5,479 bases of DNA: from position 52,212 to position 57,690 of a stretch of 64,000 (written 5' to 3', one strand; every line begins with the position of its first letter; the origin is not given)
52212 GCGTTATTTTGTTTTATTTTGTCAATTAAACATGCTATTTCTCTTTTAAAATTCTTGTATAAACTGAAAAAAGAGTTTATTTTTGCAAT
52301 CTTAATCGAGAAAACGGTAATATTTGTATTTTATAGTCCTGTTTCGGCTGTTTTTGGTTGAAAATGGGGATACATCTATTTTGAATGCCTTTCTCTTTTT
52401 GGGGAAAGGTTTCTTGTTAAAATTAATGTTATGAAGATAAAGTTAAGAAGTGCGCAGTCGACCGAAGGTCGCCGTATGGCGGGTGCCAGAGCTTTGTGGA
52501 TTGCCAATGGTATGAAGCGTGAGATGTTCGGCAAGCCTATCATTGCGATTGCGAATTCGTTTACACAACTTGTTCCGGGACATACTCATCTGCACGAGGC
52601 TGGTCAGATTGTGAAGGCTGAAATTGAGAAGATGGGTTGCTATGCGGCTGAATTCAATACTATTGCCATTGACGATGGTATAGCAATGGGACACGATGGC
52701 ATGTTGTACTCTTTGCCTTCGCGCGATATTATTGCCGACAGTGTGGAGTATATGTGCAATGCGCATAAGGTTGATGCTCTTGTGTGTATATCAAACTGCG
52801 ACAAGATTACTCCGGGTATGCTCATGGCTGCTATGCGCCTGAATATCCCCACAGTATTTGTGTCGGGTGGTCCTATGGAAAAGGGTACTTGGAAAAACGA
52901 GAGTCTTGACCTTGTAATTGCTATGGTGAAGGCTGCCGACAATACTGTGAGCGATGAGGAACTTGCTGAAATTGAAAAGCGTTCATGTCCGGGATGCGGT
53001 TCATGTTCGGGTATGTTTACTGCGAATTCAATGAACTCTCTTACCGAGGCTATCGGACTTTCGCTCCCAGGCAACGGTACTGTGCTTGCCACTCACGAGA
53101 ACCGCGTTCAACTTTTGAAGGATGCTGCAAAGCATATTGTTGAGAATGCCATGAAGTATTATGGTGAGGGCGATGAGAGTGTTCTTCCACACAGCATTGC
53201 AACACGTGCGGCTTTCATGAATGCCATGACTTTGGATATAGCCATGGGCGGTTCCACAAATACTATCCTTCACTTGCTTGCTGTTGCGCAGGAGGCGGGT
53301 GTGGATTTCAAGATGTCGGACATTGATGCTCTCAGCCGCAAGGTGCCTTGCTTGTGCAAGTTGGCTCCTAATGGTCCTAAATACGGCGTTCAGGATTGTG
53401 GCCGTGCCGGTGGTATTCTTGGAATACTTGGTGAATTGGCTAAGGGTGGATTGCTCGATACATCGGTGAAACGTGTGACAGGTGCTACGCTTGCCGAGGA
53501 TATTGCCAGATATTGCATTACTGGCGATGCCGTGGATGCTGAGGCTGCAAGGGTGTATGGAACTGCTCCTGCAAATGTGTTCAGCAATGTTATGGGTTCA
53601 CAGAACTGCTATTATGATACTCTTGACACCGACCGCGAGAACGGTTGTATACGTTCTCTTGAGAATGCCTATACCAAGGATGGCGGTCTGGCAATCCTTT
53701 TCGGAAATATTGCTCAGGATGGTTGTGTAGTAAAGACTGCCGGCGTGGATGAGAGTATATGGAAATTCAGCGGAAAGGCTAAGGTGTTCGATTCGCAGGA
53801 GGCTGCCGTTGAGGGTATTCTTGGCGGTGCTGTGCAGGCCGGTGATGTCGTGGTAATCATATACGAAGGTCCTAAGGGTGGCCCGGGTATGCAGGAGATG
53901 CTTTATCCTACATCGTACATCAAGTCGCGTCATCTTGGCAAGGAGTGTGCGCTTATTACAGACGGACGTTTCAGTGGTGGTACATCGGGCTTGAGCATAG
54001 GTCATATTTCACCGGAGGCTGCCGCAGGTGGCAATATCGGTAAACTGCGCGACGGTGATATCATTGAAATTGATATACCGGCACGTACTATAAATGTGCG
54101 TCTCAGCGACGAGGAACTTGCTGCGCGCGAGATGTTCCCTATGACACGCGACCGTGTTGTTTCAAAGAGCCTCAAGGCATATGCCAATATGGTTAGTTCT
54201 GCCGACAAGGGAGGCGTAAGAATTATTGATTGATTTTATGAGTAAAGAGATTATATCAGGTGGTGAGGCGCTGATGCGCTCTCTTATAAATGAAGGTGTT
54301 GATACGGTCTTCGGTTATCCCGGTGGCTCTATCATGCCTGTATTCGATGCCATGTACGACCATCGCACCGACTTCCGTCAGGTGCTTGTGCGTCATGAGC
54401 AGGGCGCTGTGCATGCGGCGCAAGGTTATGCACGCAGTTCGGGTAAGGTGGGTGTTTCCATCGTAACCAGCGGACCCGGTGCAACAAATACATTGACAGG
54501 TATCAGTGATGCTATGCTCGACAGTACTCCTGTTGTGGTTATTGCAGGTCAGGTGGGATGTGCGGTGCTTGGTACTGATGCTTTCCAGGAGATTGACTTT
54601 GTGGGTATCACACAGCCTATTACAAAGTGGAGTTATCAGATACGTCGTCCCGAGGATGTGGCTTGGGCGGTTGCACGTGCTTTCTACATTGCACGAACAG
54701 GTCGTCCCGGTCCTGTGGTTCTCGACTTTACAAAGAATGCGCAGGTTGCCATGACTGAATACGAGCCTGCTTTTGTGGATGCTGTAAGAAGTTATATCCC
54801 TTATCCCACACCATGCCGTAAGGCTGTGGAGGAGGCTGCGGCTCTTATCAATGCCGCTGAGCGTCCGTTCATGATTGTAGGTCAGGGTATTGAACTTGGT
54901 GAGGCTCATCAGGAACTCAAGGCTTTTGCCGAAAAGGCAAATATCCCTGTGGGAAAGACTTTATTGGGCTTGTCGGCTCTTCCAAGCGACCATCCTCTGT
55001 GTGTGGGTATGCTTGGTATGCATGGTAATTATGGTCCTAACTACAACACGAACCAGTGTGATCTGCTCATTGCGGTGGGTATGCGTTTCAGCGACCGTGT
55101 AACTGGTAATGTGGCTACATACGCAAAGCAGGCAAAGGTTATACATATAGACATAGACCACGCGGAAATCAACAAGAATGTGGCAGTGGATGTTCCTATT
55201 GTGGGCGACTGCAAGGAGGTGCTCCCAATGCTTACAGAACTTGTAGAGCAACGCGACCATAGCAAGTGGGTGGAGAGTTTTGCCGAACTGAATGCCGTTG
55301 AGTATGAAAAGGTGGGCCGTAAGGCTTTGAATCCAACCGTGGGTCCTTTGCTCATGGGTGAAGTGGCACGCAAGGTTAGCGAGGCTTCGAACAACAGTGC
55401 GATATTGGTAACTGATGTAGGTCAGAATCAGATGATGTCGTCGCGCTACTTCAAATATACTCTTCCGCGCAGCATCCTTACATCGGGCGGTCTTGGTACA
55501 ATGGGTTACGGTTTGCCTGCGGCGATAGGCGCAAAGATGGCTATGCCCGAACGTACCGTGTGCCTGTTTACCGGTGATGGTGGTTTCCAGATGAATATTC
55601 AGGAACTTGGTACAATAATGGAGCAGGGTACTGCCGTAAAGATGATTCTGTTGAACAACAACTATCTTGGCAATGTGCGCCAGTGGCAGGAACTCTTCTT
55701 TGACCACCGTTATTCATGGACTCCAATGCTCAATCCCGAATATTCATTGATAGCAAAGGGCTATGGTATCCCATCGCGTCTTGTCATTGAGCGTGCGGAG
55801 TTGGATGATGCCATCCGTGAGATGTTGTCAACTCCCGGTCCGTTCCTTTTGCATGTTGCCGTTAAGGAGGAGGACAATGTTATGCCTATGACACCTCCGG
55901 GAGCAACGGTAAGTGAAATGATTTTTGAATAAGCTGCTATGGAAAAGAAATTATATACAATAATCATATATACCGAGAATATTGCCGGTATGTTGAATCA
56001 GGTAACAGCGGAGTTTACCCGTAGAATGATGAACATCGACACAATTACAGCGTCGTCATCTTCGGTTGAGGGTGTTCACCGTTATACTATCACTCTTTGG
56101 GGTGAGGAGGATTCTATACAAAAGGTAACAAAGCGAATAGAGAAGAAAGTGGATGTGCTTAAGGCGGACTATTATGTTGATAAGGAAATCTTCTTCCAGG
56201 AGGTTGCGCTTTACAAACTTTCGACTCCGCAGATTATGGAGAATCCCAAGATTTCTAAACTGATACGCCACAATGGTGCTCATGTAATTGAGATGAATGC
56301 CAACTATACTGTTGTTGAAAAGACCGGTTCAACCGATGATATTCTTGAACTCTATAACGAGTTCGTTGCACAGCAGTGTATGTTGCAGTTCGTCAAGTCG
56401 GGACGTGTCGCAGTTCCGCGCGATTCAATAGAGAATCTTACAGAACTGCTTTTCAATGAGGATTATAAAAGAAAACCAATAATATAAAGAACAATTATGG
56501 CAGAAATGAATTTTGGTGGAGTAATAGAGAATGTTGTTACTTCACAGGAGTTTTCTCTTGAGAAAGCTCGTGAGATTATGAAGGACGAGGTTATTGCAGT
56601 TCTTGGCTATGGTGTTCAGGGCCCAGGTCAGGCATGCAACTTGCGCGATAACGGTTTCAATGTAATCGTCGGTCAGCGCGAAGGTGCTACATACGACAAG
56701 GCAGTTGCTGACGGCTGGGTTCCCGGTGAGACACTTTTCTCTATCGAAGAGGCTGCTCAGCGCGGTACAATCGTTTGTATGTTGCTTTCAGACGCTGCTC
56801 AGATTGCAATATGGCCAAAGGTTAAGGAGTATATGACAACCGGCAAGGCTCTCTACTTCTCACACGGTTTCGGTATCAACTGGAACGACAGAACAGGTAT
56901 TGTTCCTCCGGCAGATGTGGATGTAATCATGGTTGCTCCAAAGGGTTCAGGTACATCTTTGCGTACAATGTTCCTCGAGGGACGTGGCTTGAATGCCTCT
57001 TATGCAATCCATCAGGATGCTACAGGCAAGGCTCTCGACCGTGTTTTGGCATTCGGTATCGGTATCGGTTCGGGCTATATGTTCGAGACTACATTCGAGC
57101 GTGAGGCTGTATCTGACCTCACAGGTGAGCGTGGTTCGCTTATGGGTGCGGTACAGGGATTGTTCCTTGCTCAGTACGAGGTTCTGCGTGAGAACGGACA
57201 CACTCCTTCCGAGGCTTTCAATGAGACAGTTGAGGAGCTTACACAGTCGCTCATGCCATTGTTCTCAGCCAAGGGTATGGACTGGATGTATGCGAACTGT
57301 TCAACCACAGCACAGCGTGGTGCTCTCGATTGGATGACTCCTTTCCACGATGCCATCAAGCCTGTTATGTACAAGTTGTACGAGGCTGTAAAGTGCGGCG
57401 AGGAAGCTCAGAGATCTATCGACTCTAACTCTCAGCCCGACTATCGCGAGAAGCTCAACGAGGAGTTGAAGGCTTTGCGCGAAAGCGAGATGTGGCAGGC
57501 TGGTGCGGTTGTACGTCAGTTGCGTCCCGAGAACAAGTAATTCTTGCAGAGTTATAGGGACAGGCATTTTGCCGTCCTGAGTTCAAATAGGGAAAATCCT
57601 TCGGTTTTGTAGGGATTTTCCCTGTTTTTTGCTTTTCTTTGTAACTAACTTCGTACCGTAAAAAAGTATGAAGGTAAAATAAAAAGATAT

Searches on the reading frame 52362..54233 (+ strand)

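Call 72: search_protein_families(library=pfam, proteins=[window:52362-54233:+], max_evalue=0.00001)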
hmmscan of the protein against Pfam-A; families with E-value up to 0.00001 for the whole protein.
window:52362-54233:+ (623 aa): 2 families
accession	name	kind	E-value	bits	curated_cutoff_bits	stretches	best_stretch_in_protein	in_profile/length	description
PF00920.27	ILVD_EDD_N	-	5.4e-126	420.5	27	1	58-379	1-315/316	Dihydroxy-acid/6-phosphogluconate dehydratase N-terminal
PF24877.1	ILV_EDD_C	-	6e-74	248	27.7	1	429-617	2-190/191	Dihydroxy-acid/6-phosphogluconate dehydratase C-terminal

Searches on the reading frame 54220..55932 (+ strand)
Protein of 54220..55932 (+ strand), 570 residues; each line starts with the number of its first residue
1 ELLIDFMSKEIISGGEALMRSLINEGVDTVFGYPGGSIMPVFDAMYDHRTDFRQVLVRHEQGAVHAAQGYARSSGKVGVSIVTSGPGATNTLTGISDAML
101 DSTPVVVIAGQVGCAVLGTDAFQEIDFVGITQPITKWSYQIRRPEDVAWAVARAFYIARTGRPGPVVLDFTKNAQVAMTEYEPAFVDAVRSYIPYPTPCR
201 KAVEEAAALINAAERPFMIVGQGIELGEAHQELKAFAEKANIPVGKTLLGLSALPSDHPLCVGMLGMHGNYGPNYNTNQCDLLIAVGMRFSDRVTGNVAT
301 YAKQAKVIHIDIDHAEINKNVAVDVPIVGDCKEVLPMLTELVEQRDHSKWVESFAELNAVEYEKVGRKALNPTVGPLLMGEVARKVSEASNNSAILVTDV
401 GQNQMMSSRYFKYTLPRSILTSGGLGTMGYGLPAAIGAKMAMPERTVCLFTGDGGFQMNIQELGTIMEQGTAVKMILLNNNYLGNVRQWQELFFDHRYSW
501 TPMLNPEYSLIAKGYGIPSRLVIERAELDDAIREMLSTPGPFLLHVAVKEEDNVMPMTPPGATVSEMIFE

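Call 72: search_protein_families(library=pfam, proteins=[window:54220-55932:+], max_evalue=0.00001)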
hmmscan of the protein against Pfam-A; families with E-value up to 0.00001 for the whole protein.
window:54220-55932:+ (570 aa): 3 families
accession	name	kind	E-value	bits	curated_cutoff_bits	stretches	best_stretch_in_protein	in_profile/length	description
PF00205.28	TPP_enzyme_M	-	5.2e-49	165.9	30.4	1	203-337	1-136/137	Thiamine pyrophosphate enzyme, central domain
PF02775.26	TPP_enzyme_C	-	1.8e-47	161.4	21.9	1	399-546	1-151/151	Thiamine pyrophosphate enzyme, C-terminal TPP binding domain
PF02776.23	TPP_enzyme_N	-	3.9e-40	136.8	26.8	1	13-129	2-118/119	Thiamine pyrophosphate enzyme, N-terminal TPP binding domain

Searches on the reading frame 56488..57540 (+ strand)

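Call 73: search_protein_families(library=pfam, proteins=[window:56488-57540:+], max_evalue=0.00001)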
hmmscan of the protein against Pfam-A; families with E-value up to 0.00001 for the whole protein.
window:56488-57540:+ (350 aa): 2 families
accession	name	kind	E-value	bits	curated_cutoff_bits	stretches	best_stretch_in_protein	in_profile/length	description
PF07991.19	KARI_N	-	5.7e-44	150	20.6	1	31-196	2-162/165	Acetohydroxy acid isomeroreductase, NADPH-binding domain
PF01450.25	KARI_C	-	5.7e-41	140.6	29.1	1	203-347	1-143/144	Ketol-acid reductoisomerase, C-terminal domain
